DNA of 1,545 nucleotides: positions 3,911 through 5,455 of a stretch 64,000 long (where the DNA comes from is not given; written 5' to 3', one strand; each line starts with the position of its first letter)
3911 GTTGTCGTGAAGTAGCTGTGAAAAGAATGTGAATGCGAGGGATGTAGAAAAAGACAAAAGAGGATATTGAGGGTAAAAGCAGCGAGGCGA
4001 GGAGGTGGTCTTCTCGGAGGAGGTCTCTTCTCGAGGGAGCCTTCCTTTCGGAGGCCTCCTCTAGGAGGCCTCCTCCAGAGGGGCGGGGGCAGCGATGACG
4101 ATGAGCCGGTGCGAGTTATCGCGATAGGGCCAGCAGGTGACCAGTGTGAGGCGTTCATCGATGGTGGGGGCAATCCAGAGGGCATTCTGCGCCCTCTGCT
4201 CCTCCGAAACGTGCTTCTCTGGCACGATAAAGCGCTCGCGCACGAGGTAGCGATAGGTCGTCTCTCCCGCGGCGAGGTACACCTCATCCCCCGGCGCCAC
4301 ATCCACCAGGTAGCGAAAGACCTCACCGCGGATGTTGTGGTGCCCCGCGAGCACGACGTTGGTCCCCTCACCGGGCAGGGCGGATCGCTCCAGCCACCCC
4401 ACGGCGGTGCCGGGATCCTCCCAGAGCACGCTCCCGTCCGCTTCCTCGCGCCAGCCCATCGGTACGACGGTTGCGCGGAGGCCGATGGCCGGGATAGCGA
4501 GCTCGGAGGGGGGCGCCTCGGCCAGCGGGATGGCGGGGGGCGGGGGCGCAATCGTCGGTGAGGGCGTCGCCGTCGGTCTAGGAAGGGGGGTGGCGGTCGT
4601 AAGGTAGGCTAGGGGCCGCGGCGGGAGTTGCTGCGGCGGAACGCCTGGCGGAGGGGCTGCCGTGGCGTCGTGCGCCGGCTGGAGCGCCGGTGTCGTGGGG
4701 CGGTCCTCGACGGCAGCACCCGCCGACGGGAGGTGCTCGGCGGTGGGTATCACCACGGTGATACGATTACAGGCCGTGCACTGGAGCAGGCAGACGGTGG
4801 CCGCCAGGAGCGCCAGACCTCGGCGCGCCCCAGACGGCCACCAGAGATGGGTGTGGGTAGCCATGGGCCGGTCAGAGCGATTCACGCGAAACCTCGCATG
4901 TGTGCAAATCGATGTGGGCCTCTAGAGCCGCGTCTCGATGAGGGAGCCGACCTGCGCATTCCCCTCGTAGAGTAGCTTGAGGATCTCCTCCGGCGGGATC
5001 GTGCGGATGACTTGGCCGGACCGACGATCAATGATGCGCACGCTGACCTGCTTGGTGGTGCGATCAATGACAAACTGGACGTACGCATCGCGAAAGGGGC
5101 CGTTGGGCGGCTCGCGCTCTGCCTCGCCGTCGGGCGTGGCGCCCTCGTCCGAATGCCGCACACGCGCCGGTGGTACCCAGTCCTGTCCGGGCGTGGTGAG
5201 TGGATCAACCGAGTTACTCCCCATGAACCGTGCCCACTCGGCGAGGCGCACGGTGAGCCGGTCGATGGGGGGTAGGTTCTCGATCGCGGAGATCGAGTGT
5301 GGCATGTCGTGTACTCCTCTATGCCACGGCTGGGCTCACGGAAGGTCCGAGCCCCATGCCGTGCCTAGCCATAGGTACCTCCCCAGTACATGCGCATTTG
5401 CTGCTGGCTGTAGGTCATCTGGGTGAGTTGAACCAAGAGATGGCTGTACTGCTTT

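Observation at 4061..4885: Sortase gene is the terminal gene of the flagellin late operon (fliC-fliS-fliD-flaG-srt)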

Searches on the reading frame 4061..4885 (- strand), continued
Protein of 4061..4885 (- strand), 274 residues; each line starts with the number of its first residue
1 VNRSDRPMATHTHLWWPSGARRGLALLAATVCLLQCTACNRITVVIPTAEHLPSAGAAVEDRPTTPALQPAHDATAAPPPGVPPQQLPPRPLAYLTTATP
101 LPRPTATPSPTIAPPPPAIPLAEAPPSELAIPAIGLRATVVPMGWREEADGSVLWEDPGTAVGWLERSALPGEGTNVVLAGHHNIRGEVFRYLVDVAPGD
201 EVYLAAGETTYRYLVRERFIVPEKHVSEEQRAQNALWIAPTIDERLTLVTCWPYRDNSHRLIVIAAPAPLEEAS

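Call 61: find_encoding_contigs(protein=P0040, flank=10000, max_places=1)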
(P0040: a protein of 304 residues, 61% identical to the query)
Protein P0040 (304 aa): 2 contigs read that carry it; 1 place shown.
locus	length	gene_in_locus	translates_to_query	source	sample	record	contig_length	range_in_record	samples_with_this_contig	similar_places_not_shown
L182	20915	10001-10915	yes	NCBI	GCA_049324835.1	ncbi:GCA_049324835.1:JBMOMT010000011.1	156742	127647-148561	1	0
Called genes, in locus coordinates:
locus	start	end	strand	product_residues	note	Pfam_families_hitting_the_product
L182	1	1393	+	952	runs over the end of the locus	PF00005:ABC_tran (faint), PF02463:SMC_N (faint), PF03193:RsgA_GTPase (faint), PF13191:AAA_16 (faint), PF13238:AAA_18 (faint), PF13304:AAA_21 (faint), PF17760:UvrA_inter, PF17755:UvrA_DNA-bind, +3 more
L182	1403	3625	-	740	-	PF00072:Response_reg, PF01590:GAF, PF13185:GAF_2, PF13492:GAF_3, PF01590:GAF, PF13185:GAF_2, PF13492:GAF_3, PF00512:HisKA, +1 more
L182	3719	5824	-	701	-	PF02515:CoA_transf_3, PF11392:AllH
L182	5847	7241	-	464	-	PF02056:Glyco_hydro_4, PF11975:Glyco_hydro_4C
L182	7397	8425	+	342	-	PF00850:Hist_deacetyl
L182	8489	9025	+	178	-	PF00578:AhpC-TSA, PF08534:Redoxin, PF00085:Thioredoxin, PF13098:Thioredoxin_2, PF13905:Thioredoxin_8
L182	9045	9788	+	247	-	PF01790:LGT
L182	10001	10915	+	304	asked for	PF04203:Sortase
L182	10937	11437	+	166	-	PF19928:DUF6391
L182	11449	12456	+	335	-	PF06144:DNA_pol3_delta, PF21694:DNA_pol3_delta_C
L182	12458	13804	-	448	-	PF13485:Peptidase_MA_2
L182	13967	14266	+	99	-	-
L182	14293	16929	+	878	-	PF13191:AAA_16, PF25873:WHD_MalT, PF17874:TPR_MalT, PF13432:TPR_16 (weak), PF00196:GerE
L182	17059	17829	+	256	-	PF12801:Fer4_5, PF12797:Fer4_2 (faint), PF12837:Fer4_6 (faint), PF13746:Fer4_18 (weak), PF13237:Fer4_10, PF12838:Fer4_7 (weak), PF13187:Fer4_9, PF00037:Fer4 (weak), +2 more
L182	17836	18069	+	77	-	-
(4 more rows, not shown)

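Call 62: find_encoding_contigs(protein=P0038, flank=7000, max_places=1)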
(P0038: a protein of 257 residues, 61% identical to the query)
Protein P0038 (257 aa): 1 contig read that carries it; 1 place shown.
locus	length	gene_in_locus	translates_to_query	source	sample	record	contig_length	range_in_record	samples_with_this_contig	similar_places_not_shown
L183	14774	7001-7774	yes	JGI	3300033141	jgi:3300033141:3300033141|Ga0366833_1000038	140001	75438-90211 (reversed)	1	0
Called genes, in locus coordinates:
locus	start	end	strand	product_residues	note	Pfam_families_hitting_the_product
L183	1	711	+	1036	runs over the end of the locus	PF13414:TPR_11, PF14559:TPR_19, PF13432:TPR_16, PF00534:Glycos_transf_1, PF13692:Glyco_trans_1_4, PF00534:Glycos_transf_1, PF13692:Glyco_trans_1_4, PF13524:Glyco_trans_1_2, +9 more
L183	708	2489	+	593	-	PF00535:Glycos_transf_2, PF17874:TPR_MalT (weak), PF13428:TPR_14 (weak), PF13432:TPR_16 (weak), PF00515:TPR_1 (weak), PF07719:TPR_2 (weak), PF13428:TPR_14 (weak), PF14559:TPR_19, +12 more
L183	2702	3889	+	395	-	PF00669:Flagellin_N, PF00700:Flagellin_C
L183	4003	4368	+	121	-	PF02561:FliS (faint)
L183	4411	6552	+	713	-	PF02465:FliD_N, PF07195:FliD_C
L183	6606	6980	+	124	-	PF03646:FlaG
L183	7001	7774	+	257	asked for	PF04203:Sortase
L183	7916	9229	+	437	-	-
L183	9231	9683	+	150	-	PF00460:Flg_bb_rod (weak), PF06429:Flg_bbr_C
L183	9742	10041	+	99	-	PF02049:FliE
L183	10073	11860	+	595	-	PF01514:YscJ_FliF, PF08345:YscJ_FliF_C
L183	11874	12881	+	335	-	PF03448:MgtE_N (faint), PF14842:FliG_N, PF14841:FliG_M, PF14842:FliG_N, PF01706:FliG_C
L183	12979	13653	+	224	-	PF00430:ATP-synt_B (faint), PF02108:FliH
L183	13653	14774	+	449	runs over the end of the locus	PF02874:ATP-synt_ab_N, PF00006:ATP-synt_ab, PF18269:T3SS_ATPase_C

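Call 63: find_encoding_contigs(protein=P0050, flank=7000, max_places=1)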
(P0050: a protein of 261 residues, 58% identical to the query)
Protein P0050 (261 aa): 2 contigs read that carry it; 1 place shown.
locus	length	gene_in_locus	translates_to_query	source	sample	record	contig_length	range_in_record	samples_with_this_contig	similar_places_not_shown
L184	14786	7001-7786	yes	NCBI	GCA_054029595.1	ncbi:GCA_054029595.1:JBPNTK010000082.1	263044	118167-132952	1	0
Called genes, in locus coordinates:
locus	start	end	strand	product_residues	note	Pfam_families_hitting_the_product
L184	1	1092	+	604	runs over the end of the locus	PF00535:Glycos_transf_2, PF10111:Glyco_tranf_2_2 (weak), PF00515:TPR_1 (faint), PF07719:TPR_2 (faint), PF13424:TPR_12 (faint), PF13431:TPR_17 (faint), PF25063:ARM_TT21_C (faint), PF13428:TPR_14 (faint), +3 more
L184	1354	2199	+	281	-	PF00669:Flagellin_N, PF00700:Flagellin_C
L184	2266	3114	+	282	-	PF00669:Flagellin_N, PF00700:Flagellin_C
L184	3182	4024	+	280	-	PF00669:Flagellin_N, PF00700:Flagellin_C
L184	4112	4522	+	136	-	PF02561:FliS (faint)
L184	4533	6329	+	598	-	PF02465:FliD_N, PF07195:FliD_C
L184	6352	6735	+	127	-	PF03646:FlaG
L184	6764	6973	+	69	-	PF03646:FlaG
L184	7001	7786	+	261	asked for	PF04203:Sortase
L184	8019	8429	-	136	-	-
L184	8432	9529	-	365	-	PF00072:Response_reg, PF00512:HisKA, PF02518:HATPase_c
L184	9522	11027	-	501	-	PF00072:Response_reg, PF00512:HisKA (weak), PF02518:HATPase_c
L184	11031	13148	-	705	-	PF00072:Response_reg, PF00989:PAS, PF08448:PAS_4, PF08447:PAS_3, PF13426:PAS_9, PF00512:HisKA, PF02518:HATPase_c, PF00072:Response_reg, +1 more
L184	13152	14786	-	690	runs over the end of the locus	PF17128:DUF5107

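Call 95: predict_structure(alignment_id=A7)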
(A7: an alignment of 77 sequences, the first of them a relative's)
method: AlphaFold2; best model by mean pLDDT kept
length: 274 residues; sequences in the alignment: 77
mean_pLDDT: 79.6   pTM: 0.61
mean pLDDT of the five models: 79.6, 79.5, 79.3, 78.8, 76.9
residues with pLDDT >= 90: 137; 70-90: 44; 50-70: 68; < 50: 25
segments of 3 or more residues with pLDDT < 50: 41-44, 50-54, 92-99
pLDDT, mean of each block of 10 residues (from residue 1): 53 62 83 70 49 52 57 62 68 48 65 75 98 97 94 91 96 97 82 96 98 97 95 94 96 90 95 55
secondary structure, 60 per line:
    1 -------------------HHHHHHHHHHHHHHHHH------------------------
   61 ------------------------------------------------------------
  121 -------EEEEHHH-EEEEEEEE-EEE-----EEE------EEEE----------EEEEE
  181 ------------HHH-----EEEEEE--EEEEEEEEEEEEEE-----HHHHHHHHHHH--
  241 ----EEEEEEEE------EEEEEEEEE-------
elements in order: H20-36 E128-131 E136-143 E145-147 E153-155 E162-165 E176-180 E201-206 E209-222 H228-238 E245-252 E259-267
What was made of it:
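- On Sortase (MEROPS C60, Pfam PF04203): In the AF2 model residues 125-268 have pLDDT above 90 (call 95).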

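Call 97: fold_search(model_id=the predicted structure, library=pdb)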
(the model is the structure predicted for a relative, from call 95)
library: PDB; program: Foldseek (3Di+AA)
matches with E <= 10: 323; with E <= 0.001: 127
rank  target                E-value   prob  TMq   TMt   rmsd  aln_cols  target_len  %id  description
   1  6bwe_B                1.2e-10  1.00  0.41  0.59   4.4       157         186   29  Sortase A from Corynebacterium diphtheriae, lid mutant (released 2017-12-27)
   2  4d70_A                2.7e-10  1.00  0.39  0.65   5.5       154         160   23  Structural, biophysical and biochemical analyses of a Clostridium perfringens Sortase D5 transpeptidase (released 2015-07-15)
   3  5k9a                  3.1e-10  1.00  0.41  0.51   5.4       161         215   26  Sortase A from Corynebacterium diphtheriae (released 2016-06-15)
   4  2xwg_D                4.1e-10  1.00  0.39  0.57   5.8       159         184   23  Crystal structure of sortase C-1 from Actinomyces oris (formerly Actinomyces naeslundii) (released 2011-02-23)
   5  2xwg_E                6.0e-10  1.00  0.39  0.59   4.7       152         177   24  Crystal structure of sortase C-1 from Actinomyces oris (formerly Actinomyces naeslundii) (released 2011-02-23)
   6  3rbj_B                7.2e-10  1.00  0.40  0.57   4.8       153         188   24  Crystal Structure of the lid-mutant of Streptococcus agalactiae Sortase C1 (released 2011-09-07)
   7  6ixz_B                9.0e-10  1.00  0.38  0.58   4.9       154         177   24  X-ray structure of sortase C from Clostridium perfringens SM101 (released 2019-08-14)
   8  2xwg_B                9.0e-10  1.00  0.39  0.57   5.9       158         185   26  Crystal structure of sortase C-1 from Actinomyces oris (formerly Actinomyces naeslundii) (released 2011-02-23)
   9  4g1j_A                1.1e-09  1.00  0.40  0.53   3.4       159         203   25  Sortase C1 of GBS Pilus Island 1 (released 2012-12-05)
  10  9m4u_A                1.5e-09  1.00  0.37  0.58   7.0       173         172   28  Crystal Structure of Sortase E mutant P94A from Thermobifida fusca (released 2026-03-04)
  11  2xwg_C                1.6e-09  1.00  0.39  0.58   5.0       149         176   26  Crystal structure of sortase C-1 from Actinomyces oris (formerly Actinomyces naeslundii) (released 2011-02-23)
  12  3rbi_A                1.7e-09  1.00  0.40  0.55   3.8       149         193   26  The Type III Crystal Structure of Streptococcus agalactiae Sortase C1 (released 2011-09-07)
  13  7cg9                  1.7e-09  1.00  0.39  0.55   3.6       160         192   24  Crystal structure of pilin-specific sortase SrtC1 from Lactobacillus rhamnosus GG (released 2022-03-02)
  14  3tbe_F                1.7e-09  1.00  0.40  0.57   8.0       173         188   24  The crystal structure of the complex of Streptococcus agalactiae sortase C1 and MTSET (released 2011-10-26)
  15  4d7w                  2.1e-09  1.00  0.39  0.55   4.4       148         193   24  Crystal structure of sortase C1 (SrtC1) from Streptococcus agalactiae (released 2015-08-19)
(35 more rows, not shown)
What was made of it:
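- On Sortase (MEROPS C60, Pfam PF04203): Foldseek gives probability 1.00 to more than 50 solved sortases, E down to 1e-10 (call 97).
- Checked: Foldseek hits solved sortases at E 1e-10 (calls 95, 97).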

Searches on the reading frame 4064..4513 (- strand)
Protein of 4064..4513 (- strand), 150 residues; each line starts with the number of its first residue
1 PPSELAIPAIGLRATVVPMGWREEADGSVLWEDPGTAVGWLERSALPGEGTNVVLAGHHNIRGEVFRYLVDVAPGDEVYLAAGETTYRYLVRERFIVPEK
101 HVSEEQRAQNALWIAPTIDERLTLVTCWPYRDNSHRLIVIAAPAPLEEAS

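Call 72: find_related_loci(query=A5, collection=metagenome_contigs, flank=6000)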
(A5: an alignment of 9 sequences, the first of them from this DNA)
Query A5 (150 aa) in metagenome_contigs; peptide patterns used: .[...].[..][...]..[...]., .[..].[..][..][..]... (x = any residue, [..] = any of these).
600 stretches matched a pattern (row limit reached: there are more); 547 encode a relative of the query (tblastn E <= 1e-3); the best 80 are kept; 80 distinct loci.
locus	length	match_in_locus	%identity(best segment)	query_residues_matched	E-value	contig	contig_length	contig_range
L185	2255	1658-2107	73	1-149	2e-76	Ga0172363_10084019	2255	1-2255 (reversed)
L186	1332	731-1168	73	1-145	6e-74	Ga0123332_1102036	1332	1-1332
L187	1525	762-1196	63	1-144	3e-58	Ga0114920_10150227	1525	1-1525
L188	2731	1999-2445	58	1-146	1e-53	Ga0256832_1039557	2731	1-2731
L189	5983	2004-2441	59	1-143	3e-52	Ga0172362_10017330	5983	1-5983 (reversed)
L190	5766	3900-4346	56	1-148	4e-51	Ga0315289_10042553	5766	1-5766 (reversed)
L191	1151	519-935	59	5-144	1e-53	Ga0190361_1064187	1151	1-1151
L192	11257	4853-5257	59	8-143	7e-50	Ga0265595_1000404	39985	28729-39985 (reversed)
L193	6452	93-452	66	25-144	8e-50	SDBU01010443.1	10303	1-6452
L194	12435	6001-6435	57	1-143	6e-50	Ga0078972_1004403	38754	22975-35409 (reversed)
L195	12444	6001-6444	56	1-143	1e-49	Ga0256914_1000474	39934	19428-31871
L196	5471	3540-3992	56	2-149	2e-49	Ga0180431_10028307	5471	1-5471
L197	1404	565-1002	57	1-143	6e-51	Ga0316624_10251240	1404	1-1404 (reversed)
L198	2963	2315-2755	54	1-144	3e-49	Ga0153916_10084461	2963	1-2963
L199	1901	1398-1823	57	1-143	5e-50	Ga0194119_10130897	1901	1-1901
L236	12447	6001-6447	53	2-146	8e-46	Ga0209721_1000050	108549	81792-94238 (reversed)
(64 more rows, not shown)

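Call 82: search_protein_families(library=pfam, proteins=[L236:365-1342:+, L236:1572-3944:+, L236:3968-4444:+, L236:4565-5608:+, L236:5794-6462:+, L236:6475-6888:+, L236:7098-8705:+, L236:8399-9562:+, L236:10339-11304:-, L236:11389-12282:-], max_evalue=0.001)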
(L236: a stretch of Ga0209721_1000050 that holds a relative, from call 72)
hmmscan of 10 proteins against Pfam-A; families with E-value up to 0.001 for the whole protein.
L236:365-1342:+ (325 aa): 3 families
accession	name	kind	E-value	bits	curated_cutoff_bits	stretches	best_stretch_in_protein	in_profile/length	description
PF00005.33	ABC_tran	-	1.1e-29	104.2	25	1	34-183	2-136/137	ABC transporter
PF08352.17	oligo_HPY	-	1.2e-16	61.3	27.1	1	235-300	1-65/65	Oligopeptide/dipeptide transporter, C-terminal region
PF13304.12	AAA_21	-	0.00059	20.4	27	0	127-216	210-300/304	AAA domain, putative AbiEii toxin, Type IV TA system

L236:1572-3944:+ (790 aa): 3 families
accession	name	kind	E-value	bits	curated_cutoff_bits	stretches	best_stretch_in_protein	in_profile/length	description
PF00933.27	Glyco_hydro_3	-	9.3e-84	282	27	1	30-353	1-315/316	Glycosyl hydrolase family 3 N terminal domain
PF01915.27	Glyco_hydro_3_C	-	4e-57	193.9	31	1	392-651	1-200/200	Glycosyl hydrolase family 3 C-terminal domain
PF14310.12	Fn3-like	-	1.6e-25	89.5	25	1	688-757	1-71/71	Fibronectin type III-like domain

L236:3968-4444:+ (158 aa): 0 families

L236:4565-5608:+ (347 aa): 2 families
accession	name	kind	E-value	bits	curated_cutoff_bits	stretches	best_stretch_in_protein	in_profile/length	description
PF01476.26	LysM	-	7.1e-13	48.7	20.9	1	89-132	1-43/43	LysM domain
PF11906.13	DUF3426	-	1.4e-06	28.9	27.7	0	135-202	33-102/147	Protein of unknown function (DUF3426)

L236:5794-6462:+ (222 aa): 1 family
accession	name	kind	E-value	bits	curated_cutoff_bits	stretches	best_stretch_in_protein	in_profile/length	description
PF04203.18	Sortase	-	3.8e-28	98.2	26.6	1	73-215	1-124/125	Sortase domain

L236:6475-6888:+ (137 aa): 1 family
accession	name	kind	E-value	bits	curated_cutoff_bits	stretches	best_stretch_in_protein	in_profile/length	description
PF10057.14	MpsC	-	8e-36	122.9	23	1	4-113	2-111/111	Na+-translocating membrane potential-generating system (MpsC)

L236:7098-8705:+ (535 aa): 2 families
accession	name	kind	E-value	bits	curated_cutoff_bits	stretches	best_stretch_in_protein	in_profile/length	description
PF00180.25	Iso_dh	-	8.5e-99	331.5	27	1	61-391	2-348/348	Isocitrate/isopropylmalate dehydrogenase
PF18324.6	Isocitrate_DH_C_bact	-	2.7e-43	146.9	25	1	424-535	1-110/110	Bacterial isocitrate dehydrogenase, C-terminal domain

L236:8399-9562:+ (387 aa): 1 family
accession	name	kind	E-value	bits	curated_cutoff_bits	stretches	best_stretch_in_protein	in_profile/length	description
PF20376.4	DUF6671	-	1.3e-47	162.8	23.8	1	172-387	2-217/217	Domain of unknown function (DUF6671)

L236:10339-11304:- (321 aa): 4 families
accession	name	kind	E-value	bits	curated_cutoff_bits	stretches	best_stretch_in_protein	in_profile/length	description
PF22725.1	GFO_IDH_MocA_C3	-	5.7e-29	101.1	27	1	131-248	1-122/124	GFO/IDH/MocA C-terminal domain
PF01408.29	GFO_IDH_MocA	-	1e-24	88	24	1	4-122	1-119/120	Oxidoreductase family, NAD-binding Rossmann fold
PF02894.22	GFO_IDH_MocA_C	-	3.1e-20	73.4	22.9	1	135-318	1-210/218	Oxidoreductase family, C-terminal alpha/beta domain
PF22685.1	Gal80p_C-like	-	1.7e-05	25.5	29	1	131-207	3-84/152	Gal80p, C-terminal domain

L236:11389-12282:- (297 aa): 1 family
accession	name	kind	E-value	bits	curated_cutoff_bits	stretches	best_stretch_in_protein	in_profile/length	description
PF00528.27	BPD_transp_1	-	1.7e-15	57.6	26.4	1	114-285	5-177/184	Binding-protein-dependent transport system inner membrane component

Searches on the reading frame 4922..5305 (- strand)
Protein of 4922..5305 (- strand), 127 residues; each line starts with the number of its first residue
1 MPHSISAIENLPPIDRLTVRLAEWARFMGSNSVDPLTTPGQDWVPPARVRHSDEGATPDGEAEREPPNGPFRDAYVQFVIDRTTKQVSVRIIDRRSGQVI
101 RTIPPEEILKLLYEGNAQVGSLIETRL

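Call 3: search_protein_families(library=pfam, proteins=[window:4922-5305:-], max_evalue=0.01)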
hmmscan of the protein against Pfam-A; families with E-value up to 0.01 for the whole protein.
window:4922-5305:- (127 aa): 1 family
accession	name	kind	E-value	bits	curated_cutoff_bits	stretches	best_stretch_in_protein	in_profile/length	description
PF03646.20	FlaG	-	1.8e-11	44.5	23.8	1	74-123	50-99/101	FlaG protein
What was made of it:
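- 4922..5305 (-): flaG. Pfam FlaG, E 1.8e-11 (call 3).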

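Call 4: search_protein_families(library=ncbifam, proteins=[window:4922-5305:-], max_evalue=0.01)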
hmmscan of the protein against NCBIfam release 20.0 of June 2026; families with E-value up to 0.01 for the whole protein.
window:4922-5305:- (127 aa): 3 families
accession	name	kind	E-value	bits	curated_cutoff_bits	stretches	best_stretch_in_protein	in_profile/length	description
NF006465.1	PRK08868.1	equivalog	0.00064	20.1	154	1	76-112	89-125/134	flagellar protein FlaG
NF005834.1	PRK07738.1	equivalog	0.0012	19.3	107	1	75-123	65-113/117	flagellar protein FlaG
NF006281.0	PRK08452.1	equivalog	0.0054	17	117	1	76-113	73-110/124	flagella length regulator FlaG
